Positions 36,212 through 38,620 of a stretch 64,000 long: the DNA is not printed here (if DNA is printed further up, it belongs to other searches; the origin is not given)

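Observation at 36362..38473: Paralogous pair of large proteins with flagellin-like architecture but no recognisable flagellin sequence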

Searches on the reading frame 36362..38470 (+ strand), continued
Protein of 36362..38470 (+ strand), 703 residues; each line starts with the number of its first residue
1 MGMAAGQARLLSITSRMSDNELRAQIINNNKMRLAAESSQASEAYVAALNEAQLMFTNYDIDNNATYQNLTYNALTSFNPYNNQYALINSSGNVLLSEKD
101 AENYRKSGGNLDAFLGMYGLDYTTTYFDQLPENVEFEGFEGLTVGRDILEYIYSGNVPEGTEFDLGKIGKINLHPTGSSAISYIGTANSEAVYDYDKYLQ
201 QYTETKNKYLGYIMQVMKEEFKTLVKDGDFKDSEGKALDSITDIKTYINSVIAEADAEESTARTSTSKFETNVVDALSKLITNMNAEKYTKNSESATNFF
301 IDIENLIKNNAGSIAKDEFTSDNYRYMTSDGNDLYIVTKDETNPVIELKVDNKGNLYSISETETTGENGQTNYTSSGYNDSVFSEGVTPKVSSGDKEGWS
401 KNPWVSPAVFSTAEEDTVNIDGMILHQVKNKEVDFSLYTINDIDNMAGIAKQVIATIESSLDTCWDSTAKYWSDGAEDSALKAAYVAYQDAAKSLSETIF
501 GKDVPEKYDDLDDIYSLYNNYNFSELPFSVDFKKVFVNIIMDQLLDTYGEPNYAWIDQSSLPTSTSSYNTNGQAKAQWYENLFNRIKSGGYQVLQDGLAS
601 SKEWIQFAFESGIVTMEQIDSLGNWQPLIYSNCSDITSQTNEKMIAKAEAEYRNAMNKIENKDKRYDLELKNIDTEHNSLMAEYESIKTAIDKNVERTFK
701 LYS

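Call 29: search_protein_families(library=pfam, alignment_id=A1, max_evalue=10)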
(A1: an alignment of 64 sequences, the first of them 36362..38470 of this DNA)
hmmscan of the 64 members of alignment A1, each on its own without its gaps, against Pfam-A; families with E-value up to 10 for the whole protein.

A. member 1, window:36362-38470:+ (703 aa): 5 families
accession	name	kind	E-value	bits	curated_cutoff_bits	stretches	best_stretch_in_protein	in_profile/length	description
PF24423.1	OVT1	-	0.028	15.3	30.9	1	648-693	6-47/100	Major antigen, helical domain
PF24319.2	DUF7491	-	0.2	12.4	30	1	636-690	21-71/90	Coiled-coil region of unknown function (DUF7491)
PF20180.4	UQCC2_CBP6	-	0.46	11.5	27.9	1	243-292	21-71/90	Complex III assembly factor UQCC2/CBP6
PF20369.3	DUF6664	-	0.62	11.2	27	0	645-685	25-65/105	Family of unknown function (DUF6664)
PF04642.17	DUF601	-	3.8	7.2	24.1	1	12-51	230-269/327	Protein of unknown function, DUF601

B. families by the number of members that match (of 64 scanned): 91 families (the first 25 are shown)
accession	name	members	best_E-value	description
PF24423.1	OVT1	62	0.0011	Major antigen, helical domain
PF24319.2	DUF7491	16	0.0072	Coiled-coil region of unknown function (DUF7491)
PF05615.18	THOC7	9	0.062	Tho complex subunit 7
PF19174.5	DUF5856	7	0.17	Family of unknown function (DUF5856)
PF03938.19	OmpH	6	0.017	Outer membrane protein (OmpH-like)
PF05377.16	FlaC_arch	6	0.11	Flagella accessory protein C (FlaC)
PF05593.20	RHS_repeat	4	0.025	RHS Repeat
PF20146.4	NRF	3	0.024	Nose resistant-to-fluoxetine protein, N-terminal domain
PF24922.1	ACBP4_C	3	0.089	Acyl-CoA-binding domain-containing protein 4-6, C-terminal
PF20369.3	DUF6664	3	0.62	Family of unknown function (DUF6664)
PF05423.18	Mycobact_memb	2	0.011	Mycobacterium membrane protein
PF23073.1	DUF7045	2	0.027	Domain of unknown function (DUF7045)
PF05627.16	AvrRpt-cleavage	2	0.19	Cleavage site for pathogenic type III effector avirulence factor Avr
PF09128.16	RGS-like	2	0.37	Regulator of G protein signalling-like domain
PF16526.10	CLZ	2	0.41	C-terminal leucine zipper domain of cyclic nucleotide-gated channels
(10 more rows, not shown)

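Call 43: find_related_loci(query=A1, collection=genome_contigs, flank=10000)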
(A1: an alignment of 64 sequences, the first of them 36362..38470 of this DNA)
Query A1 (703 aa) in genome_contigs; peptide patterns used: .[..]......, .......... (x = any residue, [..] = any of these).
379 stretches matched a pattern; 297 encode a relative of the query (tblastn E <= 1e-3); the best 80 are kept; 79 distinct loci.
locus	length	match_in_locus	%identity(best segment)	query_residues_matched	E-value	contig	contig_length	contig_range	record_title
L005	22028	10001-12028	44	1-703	6e-159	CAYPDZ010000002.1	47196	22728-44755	MAG TPA_asm: uncultured Muribaculaceae bacterium isolate SRP225648_co1_168 genome assembly, contig: NODE_1337_length_471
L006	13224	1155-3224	43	1-703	7e-153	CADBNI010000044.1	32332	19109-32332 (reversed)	uncultured bacterium isolate RUG14125 genome assembly, contig: RUG14125_asm_44, whole genome shotgun sequence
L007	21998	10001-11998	42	1-703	3e-148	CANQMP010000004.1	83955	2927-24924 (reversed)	MAG: Candidatus Gastranaerophilales bacterium isolate Lapin-012__bin75 genome assembly, contig: Lapin-012__NODE_549_leng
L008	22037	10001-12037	43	1-702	2e-147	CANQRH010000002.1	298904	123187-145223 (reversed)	MAG: Candidatus Gastranaerophilales bacterium isolate Lapin-008__bin32 genome assembly, contig: Lapin-008__NODE_7_length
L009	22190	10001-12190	41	1-703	3e-147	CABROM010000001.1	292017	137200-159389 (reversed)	MAG TPA_asm: uncultured Clostridium sp. isolate MGYG-HGUT-01782 genome assembly, contig: GUT_GENOME109093_1, whole genom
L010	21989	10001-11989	44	1-703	3e-147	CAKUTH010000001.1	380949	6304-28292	MAG: uncultured Candidatus Melainabacteria bacterium isolate REFINED_METABAT215_TOP10_CONTIGS_1500_ASSEMBLY_K127_MEGAHIT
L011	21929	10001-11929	43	1-703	9e-146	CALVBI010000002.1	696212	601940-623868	MAG: Candidatus Gastranaerophilales bacterium isolate BRZ_DM__bin106 genome assembly, contig: BRZ_DM__NODE_3_length_6962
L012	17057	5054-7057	43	1-703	2e-145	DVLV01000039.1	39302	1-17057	MAG TPA_asm: Candidatus Stercorousia faecigallinarum isolate CHK154-323 CHK154__C89713_L39302_ERR2241939, whole genome s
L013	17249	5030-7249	42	1-703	5e-145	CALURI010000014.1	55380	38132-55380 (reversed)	MAG: Candidatus Gastranaerophilales bacterium isolate BRZ_AG__bin75 genome assembly, contig: BRZ_AG__NODE_1062_length_55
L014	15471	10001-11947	43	1-703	2e-144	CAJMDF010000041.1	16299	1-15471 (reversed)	MAG TPA_asm: uncultured Clostridium sp. isolate ERR321637-bin.26 genome assembly, contig: NODE_2535_length_16299_cov_12.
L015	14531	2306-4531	41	1-703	2e-143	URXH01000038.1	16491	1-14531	uncultured bacterium isolate UMGS1435 genome assembly, contig: NODE_498_length_16491_cov_3.353371, whole genome shotgun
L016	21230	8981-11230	40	1-703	1e-142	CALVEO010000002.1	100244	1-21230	MAG: Candidatus Gastranaerophilales bacterium isolate BRZ_PK__bin14 genome assembly, contig: BRZ_PK__NODE_353_length_100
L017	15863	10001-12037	42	1-703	3e-140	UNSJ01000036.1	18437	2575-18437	Candidatus Gastranaerophilales bacterium isolate UMGS1078 genome assembly, contig: NODE_120_length_18437_cov_4.93303, wh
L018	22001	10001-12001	42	1-703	1e-139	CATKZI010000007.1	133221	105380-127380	MAG TPA_asm: uncultured Candidatus Melainabacteria bacterium isolate MGG07408_1680015415 genome assembly, contig: ERR319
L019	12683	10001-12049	42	1-703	5e-139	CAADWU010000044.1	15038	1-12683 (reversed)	TPA_asm: Candidatus Gastranaerophilales bacterium, isolate HGM07947, WGS project CAADWU010000000 data, contig: ERS396310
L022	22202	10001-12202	39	1-703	1e-129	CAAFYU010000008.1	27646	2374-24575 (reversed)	TPA_asm: Candidatus Gastranaerophilales bacterium, isolate HGM07948, WGS project CAAFYU010000000 data, contig: SRS475682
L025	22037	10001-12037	40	1-703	4e-126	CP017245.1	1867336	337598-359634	Candidatus Melainabacteria bacterium MEL.A1 chromosome, complete genome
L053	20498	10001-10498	64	531-703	2e-66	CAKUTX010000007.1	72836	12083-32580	MAG: uncultured Candidatus Melainabacteria bacterium isolate REFINED_METABAT215_TOP10_CONTIGS_1500_ASSEMBLY_K77_MERGED__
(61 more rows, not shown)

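Call 52: search_protein_families(library=ncbifam, proteins=[L025:12203-12499:+, L053:11045-12553:+, L022:17809-18642:-], max_evalue=0.001)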
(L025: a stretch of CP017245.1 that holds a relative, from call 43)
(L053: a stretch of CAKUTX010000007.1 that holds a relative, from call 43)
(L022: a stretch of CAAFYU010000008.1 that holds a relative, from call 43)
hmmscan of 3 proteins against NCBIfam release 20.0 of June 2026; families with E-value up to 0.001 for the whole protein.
L025:12203-12499:+ (99 aa): 0 families

L053:11045-12553:+ (503 aa): 0 families

L022:17809-18642:- (277 aa): 21 families
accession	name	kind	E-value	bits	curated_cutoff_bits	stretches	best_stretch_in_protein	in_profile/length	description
TIGR03506.1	FlgEFG_subfam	subfamily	3.3e-36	125.7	70.25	2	3-122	2-122/351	flagellar hook-basal body complex protein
NF005286.1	PRK06803.1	equivalog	1.3e-27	97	467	2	3-126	2-131/402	flagellar hook protein FlgE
NF004238.1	PRK05682.1-1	equivalog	2.2e-26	93.1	400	2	3-127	2-137/414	flagellar hook protein FlgE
NF004241.1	PRK05682.1-5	equivalog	3.5e-25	89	469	2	158-274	323-444/446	flagellar hook protein FlgE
NF004243.1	PRK05682.2-2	equivalog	9.1e-25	87.6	801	2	12-118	15-131/420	flagellar hook protein FlgE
TIGR02490.1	flgF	equivalog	1.2e-24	87.2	178.5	1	5-240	2-203/218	flagellar basal-body rod protein FlgF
NF004242.0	PRK05682.2-1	equivalog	5.1e-23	81.5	365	2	3-150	9-164/422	flagellar hook protein FlgE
TIGR02488.1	flgG_G_neg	equivalog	1e-21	77.6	252.75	2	53-115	76-138/259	flagellar basal-body rod protein FlgG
NF009278.1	PRK12636.1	equivalog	6.2e-20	71.8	350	1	58-273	82-260/263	flagellar basal body rod protein FlgG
TIGR02489.1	flgE_epsilon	equivalog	1.6e-17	63.3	412.85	2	40-132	65-153/719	flagellar hook protein FlgE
NF009456.0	PRK12816.1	equivalog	3.5e-15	56.4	416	2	169-270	151-258/264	flagellar basal body rod protein FlgG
NF004240.1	PRK05682.1-4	equivalog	7.9e-15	55.1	472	2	3-126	2-140/443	flagellar hook protein FlgE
NF009280.2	PRK12640.1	subfamily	1.5e-13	50.9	210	1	6-113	7-123/246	flagellar basal body rod protein FlgF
NF040922.1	flgE_Caulobact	equivalog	2.4e-11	43.3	750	1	15-126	18-146/505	flagellar hook protein FlgE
NF009332.0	PRK12690.1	equivalog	2.9e-11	43.1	288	1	3-111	4-121/239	flagellar hook-basal body complex protein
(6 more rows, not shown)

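Call 57: find_related_loci(query=A2, collection=viral_contigs, flank=5000)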
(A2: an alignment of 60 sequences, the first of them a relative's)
Query A2 (276 aa) in viral_contigs; peptide patterns used: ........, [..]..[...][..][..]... (x = any residue, [..] = any of these).
47 stretches matched a pattern, but none encodes a relative of the query by tblastn (E <= 1e-3).

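Call 60: predict_structure(alignment_id=A2)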
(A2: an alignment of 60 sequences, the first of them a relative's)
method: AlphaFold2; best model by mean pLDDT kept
length: 276 residues; sequences in the alignment: 60
mean_pLDDT: 88.7   pTM: 0.65
mean pLDDT of the five models: 88.7, 85.3, 84.2, 81.3, 75.4
residues with pLDDT >= 90: 165; 70-90: 102; 50-70: 8; < 50: 1
segments of 3 or more residues with pLDDT < 50: none
pLDDT, mean of each block of 10 residues (from residue 1): 74 93 95 93 89 89 87 90 91 92 90 89 88 89 68 91 92 92 86 88 89 86 93 96 95 94 86 76
secondary structure, 60 per line:
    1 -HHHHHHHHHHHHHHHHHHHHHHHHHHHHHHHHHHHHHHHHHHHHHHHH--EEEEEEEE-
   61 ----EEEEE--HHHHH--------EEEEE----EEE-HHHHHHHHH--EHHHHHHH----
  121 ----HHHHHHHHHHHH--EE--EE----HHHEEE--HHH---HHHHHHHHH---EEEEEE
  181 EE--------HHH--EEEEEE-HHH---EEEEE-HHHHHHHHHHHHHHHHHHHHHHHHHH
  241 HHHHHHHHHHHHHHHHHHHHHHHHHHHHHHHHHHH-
elements in order: H2-49 E52-59 E65-69 H72-76 E85-89 E94-96 H98-106 H110-116 H125-136 E152-154 H163-171 E175-182 E196-201 E209-213 H215-275

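Call 62: fold_search(model_id=the predicted structure, library=pdb)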
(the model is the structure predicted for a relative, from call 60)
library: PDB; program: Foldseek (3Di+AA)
matches with E <= 10: 134; with E <= 0.001: 0
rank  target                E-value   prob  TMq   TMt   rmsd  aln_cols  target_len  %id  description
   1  7qcd_A                3.0e-02  0.25  0.23  0.07  21.8       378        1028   12  CryoEM structure of the Smc5/6-holocomplex (composite structure) (released 2022-09-21)
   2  8v7q_D                2.1e-01  0.14  0.15  0.21  28.4       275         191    9  IpaD (122-321) Pi-helix Mutant (delta Q148) Apo Structure (released 2024-08-21)
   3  8v5c_A                2.8e-01  0.11  0.15  0.21  28.4       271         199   11  IpaD (122-321) Bound to Deoxycholate (released 2024-08-21)
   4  8v5e_A                3.0e-01  0.12  0.16  0.21  27.2       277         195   10  IpaD (122-321) Pi-helix Mutant (delta Q148) Bound to Deoxycholate (released 2024-08-21)
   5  1cii                  3.6e-01  0.13  0.21  0.14  12.5       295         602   10  COLICIN IA (released 1998-01-14)
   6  3r9v_A                3.6e-01  0.12  0.19  0.24  27.2       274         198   12  Cocrystal Structure of Proteolytically Truncated Form of IpaD from Shigella flexneri Bound to Deoxycholate (released 2011-12-07)
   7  7ylm_A                5.5e-01  0.14  0.29  0.21  18.0       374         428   10  Cryo-EM structure of 8-subunit Smc5/6 hinge region (released 2024-01-31)
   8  9vyf_L                5.5e-01  0.02  0.12  0.07  32.9       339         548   10  Cyanopodophage Pan3 portal complex (released 2025-11-26)
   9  4rsj_A                6.6e-01  0.15  0.30  0.31  14.1       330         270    9  Pyrococcus furiosus Smc hinge domain with an extended coiled coil (released 2014-12-31)
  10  7qcd_B                1.0e+00  0.08  0.24  0.09  20.2       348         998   11  CryoEM structure of the Smc5/6-holocomplex (composite structure) (released 2022-09-21)
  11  8v7q_A                1.1e+00  0.09  0.20  0.27  27.9       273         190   10  IpaD (122-321) Pi-helix Mutant (delta Q148) Apo Structure (released 2024-08-21)
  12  3i0t_A                1.1e+00  0.03  0.11  0.15  19.4       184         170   11  Sulfur-SAD at long wavelength: Structure of BH3703 from Bacillus halodurans (released 2009-07-14)
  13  9gnz_G                1.1e+00  0.04  0.21  0.13  28.1       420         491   10  Salmonella cap-filament complex (released 2025-04-09)
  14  9vyf_Q                1.1e+00  0.02  0.12  0.07  32.9       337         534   11  Cyanopodophage Pan3 portal complex (released 2025-11-26)
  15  6n2y_G                1.4e+00  0.14  0.33  0.32  27.3       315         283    6  Bacillus PS3 ATP synthase class 1 (released 2019-02-20)
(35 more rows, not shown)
